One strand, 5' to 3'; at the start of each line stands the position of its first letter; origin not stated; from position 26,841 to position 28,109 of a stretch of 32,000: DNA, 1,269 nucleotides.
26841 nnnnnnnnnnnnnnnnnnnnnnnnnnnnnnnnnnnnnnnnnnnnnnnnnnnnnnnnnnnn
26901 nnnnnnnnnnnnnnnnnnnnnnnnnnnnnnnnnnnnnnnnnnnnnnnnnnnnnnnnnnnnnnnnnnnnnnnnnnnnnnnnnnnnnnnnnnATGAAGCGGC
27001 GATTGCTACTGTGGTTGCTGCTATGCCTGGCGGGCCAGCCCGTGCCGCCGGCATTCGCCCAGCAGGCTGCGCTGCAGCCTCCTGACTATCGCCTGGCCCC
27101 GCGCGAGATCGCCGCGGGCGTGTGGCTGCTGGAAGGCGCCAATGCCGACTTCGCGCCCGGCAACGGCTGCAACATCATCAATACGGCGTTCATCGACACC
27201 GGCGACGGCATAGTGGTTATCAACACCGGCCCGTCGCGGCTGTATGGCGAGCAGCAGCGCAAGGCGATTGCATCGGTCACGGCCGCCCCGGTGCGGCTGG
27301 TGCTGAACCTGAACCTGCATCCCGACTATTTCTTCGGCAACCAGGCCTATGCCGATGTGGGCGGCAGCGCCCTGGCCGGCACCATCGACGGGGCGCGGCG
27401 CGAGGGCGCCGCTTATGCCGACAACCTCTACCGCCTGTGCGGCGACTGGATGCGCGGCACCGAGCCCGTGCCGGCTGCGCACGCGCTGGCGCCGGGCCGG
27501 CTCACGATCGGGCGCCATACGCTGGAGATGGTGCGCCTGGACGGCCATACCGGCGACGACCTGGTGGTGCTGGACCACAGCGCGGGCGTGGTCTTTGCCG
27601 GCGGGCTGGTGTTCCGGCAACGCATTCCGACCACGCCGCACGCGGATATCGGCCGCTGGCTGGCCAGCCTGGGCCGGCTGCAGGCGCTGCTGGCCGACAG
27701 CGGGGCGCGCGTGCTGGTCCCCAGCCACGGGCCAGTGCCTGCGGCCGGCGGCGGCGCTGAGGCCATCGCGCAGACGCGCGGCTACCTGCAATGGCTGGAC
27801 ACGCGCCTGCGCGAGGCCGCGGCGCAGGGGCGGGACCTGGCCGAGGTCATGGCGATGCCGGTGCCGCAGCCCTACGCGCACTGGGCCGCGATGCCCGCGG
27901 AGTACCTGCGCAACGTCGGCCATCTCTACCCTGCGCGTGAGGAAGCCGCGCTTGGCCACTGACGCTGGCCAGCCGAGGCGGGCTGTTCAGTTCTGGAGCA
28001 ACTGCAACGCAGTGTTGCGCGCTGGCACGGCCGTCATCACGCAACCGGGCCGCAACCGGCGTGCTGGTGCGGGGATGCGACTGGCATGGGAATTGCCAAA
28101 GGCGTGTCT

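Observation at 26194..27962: Single-cysteine SoxYZ-like carrier paired with an MBL-fold protein whose metal motif is degenerate (NLHPDY instead of HxHxDH): candidate periplasmic thiol relay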

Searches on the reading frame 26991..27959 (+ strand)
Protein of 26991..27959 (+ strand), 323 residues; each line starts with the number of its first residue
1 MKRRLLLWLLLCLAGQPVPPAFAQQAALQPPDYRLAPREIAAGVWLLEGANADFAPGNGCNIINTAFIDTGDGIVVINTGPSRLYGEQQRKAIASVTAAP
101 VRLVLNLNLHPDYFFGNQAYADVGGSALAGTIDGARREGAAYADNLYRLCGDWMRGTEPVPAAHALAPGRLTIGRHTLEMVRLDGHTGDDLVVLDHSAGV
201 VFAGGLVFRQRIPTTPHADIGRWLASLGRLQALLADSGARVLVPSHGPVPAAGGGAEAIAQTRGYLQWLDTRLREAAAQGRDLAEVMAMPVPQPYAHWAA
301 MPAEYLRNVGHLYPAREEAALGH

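Call 4: search_protein_families(library=ncbifam, proteins=[window:26991-27959:+], max_evalue=0.001)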
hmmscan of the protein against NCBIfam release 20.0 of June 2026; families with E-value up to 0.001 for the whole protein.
window:26991-27959:+ (323 aa): 11 families
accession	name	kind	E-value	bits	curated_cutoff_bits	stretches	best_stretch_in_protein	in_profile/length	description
TIGR04558.1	SoxH_rel_PQQ_1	hypoth_equivalog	3.2e-121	403.8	300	1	32-321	3-285/285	quinoprotein relay system zinc metallohydrolase 1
TIGR04559.1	SoxH_rel_PQQ_2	hypoth_equivalog_domain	8.4e-43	146.8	280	1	36-315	3-279/283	quinoprotein relay system zinc metallohydrolase 2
NF047975.1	blaPYX_B1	exception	1.3e-09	37.7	473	1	6-266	5-244/245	PYX family subclass B1 metallo-beta-lactamase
NF047974.1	blaCOR_B1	exception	2.2e-09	36.9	450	1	184-264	164-241/245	COR family subclass B1 metallo-beta-lactamase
NF033088.2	bla_subclass_B1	equivalog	1e-08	35.1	200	1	37-262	8-212/217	subclass B1 metallo-beta-lactamase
NF047964.1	blaMYX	exception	2.3e-06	27.1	520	1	184-264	181-258/261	MYX family subclass B1 metallo-beta-lactamase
NF012229.1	bla_class_B_core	domain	0.00013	22.2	100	1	67-193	19-136/139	metallo-beta-lactamase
NF012145.1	blaDIM_SIM_IMP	exception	0.00024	21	288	1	164-249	110-194/209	DIM/SIM/IMP family subclass B1 metallo-beta-lactamase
NF041161.1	blaHMB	exception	0.00044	19.7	500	1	184-250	154-218/238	HMB family subclass B1 metallo-beta-lactamase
NF012148.0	blaKHM-HMB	exception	0.00045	19.8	450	1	184-251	154-219/238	KHM/HMB family subclass B1 metallo-beta-lactamase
NF041632.1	blaKHM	exception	0.00047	19.8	480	1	184-252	153-219/237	KHM family subclass B1 metallo-beta-lactamase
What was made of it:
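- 26991..27962 (+): SoxH-like MBL-fold protein (MBL1), 323 aa, exported, belonging to the N-Y-G clade of TIGR04558. TIGR04558, 404 bits against a cut-off of 300 (call 4).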

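Call 7: search_protein_families(library=pfam, proteins=[window:26991-27959:+], max_evalue=0.01)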
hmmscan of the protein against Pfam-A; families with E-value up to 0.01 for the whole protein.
window:26991-27959:+ (323 aa): 1 family
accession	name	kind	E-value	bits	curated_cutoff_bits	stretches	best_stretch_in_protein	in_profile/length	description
PF00753.33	Lactamase_B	-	3.8e-08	33.9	22.7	1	60-246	3-196/196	Metallo-beta-lactamase superfamily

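Call 12: search_solved_structures(query=window:26991-27959:+, max_evalue=0.01, show_alignments=3)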
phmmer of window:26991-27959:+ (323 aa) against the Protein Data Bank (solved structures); distinct sequences matched with E-value up to 0.01: 8.
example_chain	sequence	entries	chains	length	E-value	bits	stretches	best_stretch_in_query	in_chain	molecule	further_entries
8d2z_A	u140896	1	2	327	1.5e-07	34.4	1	64-289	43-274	Metallo-beta-lactamase superfamily protein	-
6xfr_A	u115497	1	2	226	1.3e-05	28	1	148-248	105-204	Lactamase_B domain-containing protein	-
5ls3_B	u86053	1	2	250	0.0025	20.5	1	69-248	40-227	Beta-lactamase IMP-1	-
2fhx_A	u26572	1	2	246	0.003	20.3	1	70-248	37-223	SPM-1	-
4bp0_A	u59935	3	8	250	0.0031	20.2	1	70-248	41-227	METALLO-B-LACTAMASE | Beta-lactamase IMP-1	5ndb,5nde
6v3q_A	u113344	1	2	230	0.0037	20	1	184-250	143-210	Metallo-beta-lactamase FIM-1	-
2xf4_A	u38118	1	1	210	0.0044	19.7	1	169-253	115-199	HYDROXYACYLGLUTATHIONE HYDROLASE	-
4d1w_A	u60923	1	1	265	0.0072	19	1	130-262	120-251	METALLO-B-LACTAMASE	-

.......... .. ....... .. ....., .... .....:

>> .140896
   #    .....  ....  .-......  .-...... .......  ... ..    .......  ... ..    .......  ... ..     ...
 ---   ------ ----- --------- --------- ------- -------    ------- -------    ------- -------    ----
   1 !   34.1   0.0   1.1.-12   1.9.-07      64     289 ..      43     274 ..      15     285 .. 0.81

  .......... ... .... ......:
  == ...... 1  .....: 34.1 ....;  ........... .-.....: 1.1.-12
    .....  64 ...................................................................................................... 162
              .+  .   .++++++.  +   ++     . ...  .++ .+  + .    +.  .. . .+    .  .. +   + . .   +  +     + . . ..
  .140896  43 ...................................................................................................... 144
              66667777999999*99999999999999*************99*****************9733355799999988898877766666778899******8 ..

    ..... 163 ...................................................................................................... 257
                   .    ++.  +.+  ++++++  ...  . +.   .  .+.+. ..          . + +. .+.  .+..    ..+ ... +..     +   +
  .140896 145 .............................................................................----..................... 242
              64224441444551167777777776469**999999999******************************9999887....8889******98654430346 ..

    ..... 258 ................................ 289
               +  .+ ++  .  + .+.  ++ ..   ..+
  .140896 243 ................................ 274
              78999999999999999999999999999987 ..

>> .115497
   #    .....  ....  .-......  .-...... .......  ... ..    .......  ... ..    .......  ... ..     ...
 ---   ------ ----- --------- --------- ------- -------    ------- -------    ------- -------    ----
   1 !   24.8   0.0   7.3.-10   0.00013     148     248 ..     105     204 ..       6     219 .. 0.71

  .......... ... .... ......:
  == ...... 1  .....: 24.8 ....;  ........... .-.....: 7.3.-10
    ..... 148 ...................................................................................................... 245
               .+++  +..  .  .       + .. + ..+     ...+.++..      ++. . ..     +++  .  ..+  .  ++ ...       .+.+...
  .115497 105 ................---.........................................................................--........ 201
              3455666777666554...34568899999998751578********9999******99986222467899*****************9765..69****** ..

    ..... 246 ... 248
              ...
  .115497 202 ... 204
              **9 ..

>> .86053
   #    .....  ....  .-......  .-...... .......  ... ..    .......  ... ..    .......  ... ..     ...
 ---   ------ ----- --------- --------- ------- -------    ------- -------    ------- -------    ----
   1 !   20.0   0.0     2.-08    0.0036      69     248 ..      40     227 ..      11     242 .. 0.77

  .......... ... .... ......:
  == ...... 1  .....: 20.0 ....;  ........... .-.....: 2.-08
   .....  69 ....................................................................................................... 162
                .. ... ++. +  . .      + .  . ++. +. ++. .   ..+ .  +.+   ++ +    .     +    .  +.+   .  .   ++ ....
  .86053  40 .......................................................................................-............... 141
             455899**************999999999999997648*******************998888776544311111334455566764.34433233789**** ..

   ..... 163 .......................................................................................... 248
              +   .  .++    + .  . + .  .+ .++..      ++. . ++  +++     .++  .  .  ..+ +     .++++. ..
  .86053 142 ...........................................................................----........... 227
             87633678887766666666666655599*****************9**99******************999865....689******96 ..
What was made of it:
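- On Glyoxalase II: The best PDB sequence hit is 8d2z; 2xf4 reaches only E 0.0044 (call 12).
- Closest known: Glyoxalase II. Different: The sequence match is marginal (2xf4, E 0.004, call 12).
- A weak sequence match to the glyoxalase-II-type YcbL 2xf4, E 0.004 (call 12).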

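Call 14: find_homologous_proteins(query=window:26991-27959:+, max_evalue=1e-10)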
Query window:26991-27959:+ (323 aa): 1590 proteins with E <= 1e-10 among 8000 candidates; the best 120 are listed.
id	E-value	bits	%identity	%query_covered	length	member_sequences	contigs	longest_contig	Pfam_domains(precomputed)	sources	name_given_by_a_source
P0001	1.3e-213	727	100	100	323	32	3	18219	PF00753.34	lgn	-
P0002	4.1e-181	620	87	99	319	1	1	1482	PF00753.34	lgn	-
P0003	6.4e-181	619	87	99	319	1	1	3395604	PF00753.34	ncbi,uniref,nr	ncbi:MBL fold metallo-hydrolase [Cupriavidus necator]|uniref:MBL fold metallo-hydrolase n=1 Tax=Cupr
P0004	2.0e-179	614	89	95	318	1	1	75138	PF00753.34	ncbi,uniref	ncbi:quinoprotein relay system zinc metallohydrolase 1 [Cupriavidus necator]|uniref:quinoprotein rel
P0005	4.0e-166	570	78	100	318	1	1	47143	PF00753.34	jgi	-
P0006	1.3e-161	556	83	91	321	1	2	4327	PF00753.34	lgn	-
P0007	8.8e-160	550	83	91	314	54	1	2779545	PF00753.34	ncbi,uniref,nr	ncbi:quinoprotein relay system zinc metallohydrolase 1 [Cupriavidus taiwanensis]|uniref:quinoprotein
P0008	4.4e-158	544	81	90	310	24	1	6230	PF00753.34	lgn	-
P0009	1.1e-155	536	76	100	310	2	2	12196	PF00753.34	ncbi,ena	-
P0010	1.2e-154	533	76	98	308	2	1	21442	PF00753.34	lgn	-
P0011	8.8e-141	487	74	91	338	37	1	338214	PF00753.34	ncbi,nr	ncbi:quinoprotein relay system zinc metallohydrolase 1 [Cupriavidus gilardii]|nr:quinoprotein relay 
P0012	1.4e-139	483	69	99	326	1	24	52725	PF00753.34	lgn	-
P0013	5.7e-139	481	70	98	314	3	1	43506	PF00753.34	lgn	-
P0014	4.7e-138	478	67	99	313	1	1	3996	PF00753.34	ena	-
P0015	2.1e-136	473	71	92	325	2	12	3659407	PF00753.34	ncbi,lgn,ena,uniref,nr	ncbi:MBL fold metallo-hydrolase [Cupriavidus sp. USMAA2-4]|uniref:MBL fold metallo-hydrolase n=1 Tax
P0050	8.6e-115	402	62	95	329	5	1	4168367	PF00753.34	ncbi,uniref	ncbi:quinoprotein relay system zinc metallohydrolase 1 [Alicycliphilus denitrificans]|uniref:quinopr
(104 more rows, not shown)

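Call 20: search_protein_representatives(protein=window:26991-27959:+)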
Query: 323 residues. Proteins with E-value up to 0.001 (for the whole library): 2349; up to 1e-10: 594; up to 1e-30: 87. The best 150 are listed.
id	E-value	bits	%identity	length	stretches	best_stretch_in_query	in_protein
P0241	1.2e-92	327.2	58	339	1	27-317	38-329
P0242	7.1e-90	318.2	55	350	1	9-321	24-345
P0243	3.1e-84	299.7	66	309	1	24-229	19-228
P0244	2.5e-80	286.8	51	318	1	24-320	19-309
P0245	6.9e-78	278.8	50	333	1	18-321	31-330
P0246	9.0e-78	278.4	48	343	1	19-319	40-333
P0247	1.4e-76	274.4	49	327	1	13-321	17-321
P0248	1.5e-76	274.4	57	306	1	30-246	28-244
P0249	4.2e-74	266.3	44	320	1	12-320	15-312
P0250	1.1e-72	261.7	48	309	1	31-318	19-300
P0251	1.7e-72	261.0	61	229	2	46-234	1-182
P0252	5.0e-67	243.1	47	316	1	23-317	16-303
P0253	8.6e-67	242.3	60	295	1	9-200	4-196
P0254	5.9e-66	239.6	42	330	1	4-321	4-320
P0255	6.2e-66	239.5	44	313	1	6-321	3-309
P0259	1.8e-63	231.4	43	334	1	29-317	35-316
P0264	4.0e-60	220.4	43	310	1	32-317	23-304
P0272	3.5e-53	197.6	38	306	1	27-319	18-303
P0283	4.8e-45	170.8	34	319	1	35-318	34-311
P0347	1.8e-26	109.8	30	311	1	36-322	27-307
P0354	1.4e-25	106.8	33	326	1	16-319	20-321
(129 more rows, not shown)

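Call 32: search_protein_families(library=ncbifam, proteins=[P0241, P0244, P0246, P0249, P0254, P0259, P0272, P0283, P0347, P0354], max_evalue=1e-20)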
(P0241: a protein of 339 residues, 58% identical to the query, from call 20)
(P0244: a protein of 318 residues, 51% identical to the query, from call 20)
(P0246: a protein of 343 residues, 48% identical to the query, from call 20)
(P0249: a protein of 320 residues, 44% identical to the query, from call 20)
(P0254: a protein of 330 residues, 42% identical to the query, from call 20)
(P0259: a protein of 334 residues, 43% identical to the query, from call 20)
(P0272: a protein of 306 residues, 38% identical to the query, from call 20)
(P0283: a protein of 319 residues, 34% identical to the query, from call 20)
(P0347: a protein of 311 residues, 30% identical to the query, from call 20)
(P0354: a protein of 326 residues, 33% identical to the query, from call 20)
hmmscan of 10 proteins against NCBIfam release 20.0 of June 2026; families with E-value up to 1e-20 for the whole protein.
P0241 (339 aa): 2 families
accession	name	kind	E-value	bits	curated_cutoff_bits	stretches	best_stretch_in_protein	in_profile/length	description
TIGR04558.1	SoxH_rel_PQQ_1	hypoth_equivalog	2e-119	397.9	300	1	49-330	2-282/285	quinoprotein relay system zinc metallohydrolase 1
TIGR04559.1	SoxH_rel_PQQ_2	hypoth_equivalog_domain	2.7e-49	168.1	280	1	54-329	3-281/283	quinoprotein relay system zinc metallohydrolase 2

P0244 (318 aa): 2 families
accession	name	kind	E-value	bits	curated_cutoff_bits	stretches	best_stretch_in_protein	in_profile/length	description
TIGR04558.1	SoxH_rel_PQQ_1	hypoth_equivalog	1.8e-124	414.4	300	1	26-310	2-285/285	quinoprotein relay system zinc metallohydrolase 1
TIGR04559.1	SoxH_rel_PQQ_2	hypoth_equivalog_domain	2.2e-52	178.2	280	1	31-303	3-278/283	quinoprotein relay system zinc metallohydrolase 2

P0246 (343 aa): 2 families
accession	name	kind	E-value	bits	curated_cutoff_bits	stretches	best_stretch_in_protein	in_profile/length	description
TIGR04558.1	SoxH_rel_PQQ_1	hypoth_equivalog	1.7e-123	411.3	300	1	52-335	2-285/285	quinoprotein relay system zinc metallohydrolase 1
TIGR04559.1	SoxH_rel_PQQ_2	hypoth_equivalog_domain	1.3e-55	188.8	280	1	57-331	3-281/283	quinoprotein relay system zinc metallohydrolase 2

P0249 (320 aa): 2 families
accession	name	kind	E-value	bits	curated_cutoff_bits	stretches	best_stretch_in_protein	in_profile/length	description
TIGR04558.1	SoxH_rel_PQQ_1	hypoth_equivalog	5.8e-124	412.8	300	1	30-313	2-285/285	quinoprotein relay system zinc metallohydrolase 1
TIGR04559.1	SoxH_rel_PQQ_2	hypoth_equivalog_domain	9.3e-49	166.3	280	1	35-309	3-281/283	quinoprotein relay system zinc metallohydrolase 2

P0254 (330 aa): 2 families
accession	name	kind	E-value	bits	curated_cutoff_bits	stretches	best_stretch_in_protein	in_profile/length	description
TIGR04558.1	SoxH_rel_PQQ_1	hypoth_equivalog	1.5e-110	368.8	300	1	34-320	2-285/285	quinoprotein relay system zinc metallohydrolase 1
TIGR04559.1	SoxH_rel_PQQ_2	hypoth_equivalog_domain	3.3e-51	174.4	280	1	38-313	2-278/283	quinoprotein relay system zinc metallohydrolase 2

P0259 (334 aa): 2 families
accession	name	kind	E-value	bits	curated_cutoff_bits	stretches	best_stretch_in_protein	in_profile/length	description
TIGR04558.1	SoxH_rel_PQQ_1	hypoth_equivalog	1.2e-116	388.8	300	1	37-318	2-283/285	quinoprotein relay system zinc metallohydrolase 1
TIGR04559.1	SoxH_rel_PQQ_2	hypoth_equivalog_domain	1.7e-50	172.1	280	1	41-316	2-281/283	quinoprotein relay system zinc metallohydrolase 2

P0272 (306 aa): 2 families
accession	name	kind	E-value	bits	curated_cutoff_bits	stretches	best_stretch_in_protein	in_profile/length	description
TIGR04558.1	SoxH_rel_PQQ_1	hypoth_equivalog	3.4e-103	344.7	300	1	22-303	2-283/285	quinoprotein relay system zinc metallohydrolase 1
TIGR04559.1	SoxH_rel_PQQ_2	hypoth_equivalog_domain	1.2e-54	185.7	280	1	29-273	5-253/283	quinoprotein relay system zinc metallohydrolase 2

P0283 (319 aa): 2 families
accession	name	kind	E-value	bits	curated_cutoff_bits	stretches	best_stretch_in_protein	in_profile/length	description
TIGR04558.1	SoxH_rel_PQQ_1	hypoth_equivalog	3.6e-94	315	300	1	34-312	6-283/285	quinoprotein relay system zinc metallohydrolase 1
TIGR04559.1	SoxH_rel_PQQ_2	hypoth_equivalog_domain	1.8e-50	172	280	1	34-277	2-248/283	quinoprotein relay system zinc metallohydrolase 2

P0347 (311 aa): 2 families
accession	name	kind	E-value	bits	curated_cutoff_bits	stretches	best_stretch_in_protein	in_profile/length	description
TIGR04558.1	SoxH_rel_PQQ_1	hypoth_equivalog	3.8e-51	173.9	300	1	30-305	10-284/285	quinoprotein relay system zinc metallohydrolase 1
TIGR04559.1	SoxH_rel_PQQ_2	hypoth_equivalog_domain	1.9e-46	158.8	280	1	31-302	7-281/283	quinoprotein relay system zinc metallohydrolase 2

P0354 (326 aa): 2 families
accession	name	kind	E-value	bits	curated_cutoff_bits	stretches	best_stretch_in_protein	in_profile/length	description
TIGR04558.1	SoxH_rel_PQQ_1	hypoth_equivalog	1.7e-56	191.4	300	1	33-322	5-284/285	quinoprotein relay system zinc metallohydrolase 1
TIGR04559.1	SoxH_rel_PQQ_2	hypoth_equivalog_domain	4.7e-56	190.3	280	1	38-318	6-280/283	quinoprotein relay system zinc metallohydrolase 2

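Call 38: list_cluster_members(proteins=[P0244, P0246, P0247, P0249, P0250, P0254, P0259, P0264, P0272, P0283])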
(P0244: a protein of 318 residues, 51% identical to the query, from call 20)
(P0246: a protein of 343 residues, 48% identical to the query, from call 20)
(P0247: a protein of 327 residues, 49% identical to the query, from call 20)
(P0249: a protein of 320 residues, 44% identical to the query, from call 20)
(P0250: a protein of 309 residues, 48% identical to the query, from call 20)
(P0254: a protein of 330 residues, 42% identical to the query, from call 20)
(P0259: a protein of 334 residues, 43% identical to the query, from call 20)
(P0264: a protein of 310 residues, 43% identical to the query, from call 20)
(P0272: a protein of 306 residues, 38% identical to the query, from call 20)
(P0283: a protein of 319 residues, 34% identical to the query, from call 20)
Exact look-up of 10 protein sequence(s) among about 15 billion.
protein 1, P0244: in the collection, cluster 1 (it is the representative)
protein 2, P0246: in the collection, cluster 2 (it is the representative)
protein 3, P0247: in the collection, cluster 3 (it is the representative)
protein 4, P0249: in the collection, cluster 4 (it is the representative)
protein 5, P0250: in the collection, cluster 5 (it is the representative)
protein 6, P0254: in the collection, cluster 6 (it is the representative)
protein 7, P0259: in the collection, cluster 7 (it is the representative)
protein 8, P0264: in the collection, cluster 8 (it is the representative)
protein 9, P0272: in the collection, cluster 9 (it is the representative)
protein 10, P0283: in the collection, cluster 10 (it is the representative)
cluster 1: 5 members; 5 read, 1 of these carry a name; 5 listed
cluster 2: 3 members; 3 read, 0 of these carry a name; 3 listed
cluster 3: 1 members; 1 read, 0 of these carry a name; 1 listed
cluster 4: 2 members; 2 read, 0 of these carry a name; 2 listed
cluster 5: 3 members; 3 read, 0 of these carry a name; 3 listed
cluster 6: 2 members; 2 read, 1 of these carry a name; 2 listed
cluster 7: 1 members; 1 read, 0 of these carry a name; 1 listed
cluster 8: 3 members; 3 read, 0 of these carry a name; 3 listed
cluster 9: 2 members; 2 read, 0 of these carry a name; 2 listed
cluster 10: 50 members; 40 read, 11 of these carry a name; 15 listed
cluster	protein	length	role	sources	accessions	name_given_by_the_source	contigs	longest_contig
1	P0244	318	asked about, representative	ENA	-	-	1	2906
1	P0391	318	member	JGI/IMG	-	uncharacterized sulfatase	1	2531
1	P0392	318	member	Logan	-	-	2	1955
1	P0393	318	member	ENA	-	-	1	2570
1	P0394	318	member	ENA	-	-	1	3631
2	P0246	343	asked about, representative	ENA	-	-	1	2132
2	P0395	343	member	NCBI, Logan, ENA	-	-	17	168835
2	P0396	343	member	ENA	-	-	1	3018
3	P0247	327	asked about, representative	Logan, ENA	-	-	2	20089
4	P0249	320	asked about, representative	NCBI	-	-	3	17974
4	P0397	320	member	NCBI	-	-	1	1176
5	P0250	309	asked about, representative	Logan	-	-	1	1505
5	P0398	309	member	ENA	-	-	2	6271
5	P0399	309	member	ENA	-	-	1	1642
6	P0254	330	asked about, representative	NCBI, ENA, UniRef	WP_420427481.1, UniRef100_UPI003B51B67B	quinoprotein relay system zinc metallohydrolase 1 [Algiphilus sp.] | quinoprotein relay system zinc metallohydrolase 1 n=1 Tax=Algiphilus sp. TaxID=1872431 ...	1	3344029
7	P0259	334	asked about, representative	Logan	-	-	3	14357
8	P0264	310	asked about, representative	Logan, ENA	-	-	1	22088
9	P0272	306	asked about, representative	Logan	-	-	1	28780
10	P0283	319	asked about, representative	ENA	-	-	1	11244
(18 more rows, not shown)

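Call 41: predict_structure(alignment_id=A2)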
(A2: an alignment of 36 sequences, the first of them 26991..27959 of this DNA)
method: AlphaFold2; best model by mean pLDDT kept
length: 323 residues; sequences in the alignment: 36
mean_pLDDT: 90.9   pTM: 0.86
mean pLDDT of the five models: 90.9, 89.7, 89.3, 89.2, 87.7
residues with pLDDT >= 90: 246; 70-90: 49; 50-70: 27; < 50: 1
segments of 3 or more residues with pLDDT < 50: none
pLDDT, mean of each block of 10 residues (from residue 1): 69 59 65 95 95 87 95 95 96 98 86 80 94 90 91 92 95 98 92 98 93 88 98 97 94 93 98 98 98 96 95 96 78
secondary structure, 60 per line:
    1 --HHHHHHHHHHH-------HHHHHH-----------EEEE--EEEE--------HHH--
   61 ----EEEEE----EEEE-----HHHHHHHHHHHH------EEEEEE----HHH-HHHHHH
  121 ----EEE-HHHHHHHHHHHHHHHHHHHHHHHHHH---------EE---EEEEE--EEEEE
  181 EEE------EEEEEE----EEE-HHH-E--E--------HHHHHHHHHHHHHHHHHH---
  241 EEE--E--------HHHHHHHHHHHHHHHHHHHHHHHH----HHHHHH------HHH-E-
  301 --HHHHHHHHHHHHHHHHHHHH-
elements in order: H3-13 H21-26 E38-41 E44-47 E65-69 E74-77 H83-94 E101-106 H115-120 E125-127 H129-154 E169-173 E176-183 E190-195 E200-202 H220-237 E241-243 H255-278 H283-288 H303-322
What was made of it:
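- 26991..27962 (+): AF2 pLDDT 90.9 (call 41).
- Closest known: Subclass B2 mono-zinc metallo-beta-lactamases. Different: About 90 extra residues, including a long helix and a C-terminal helical bundle (call 41).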
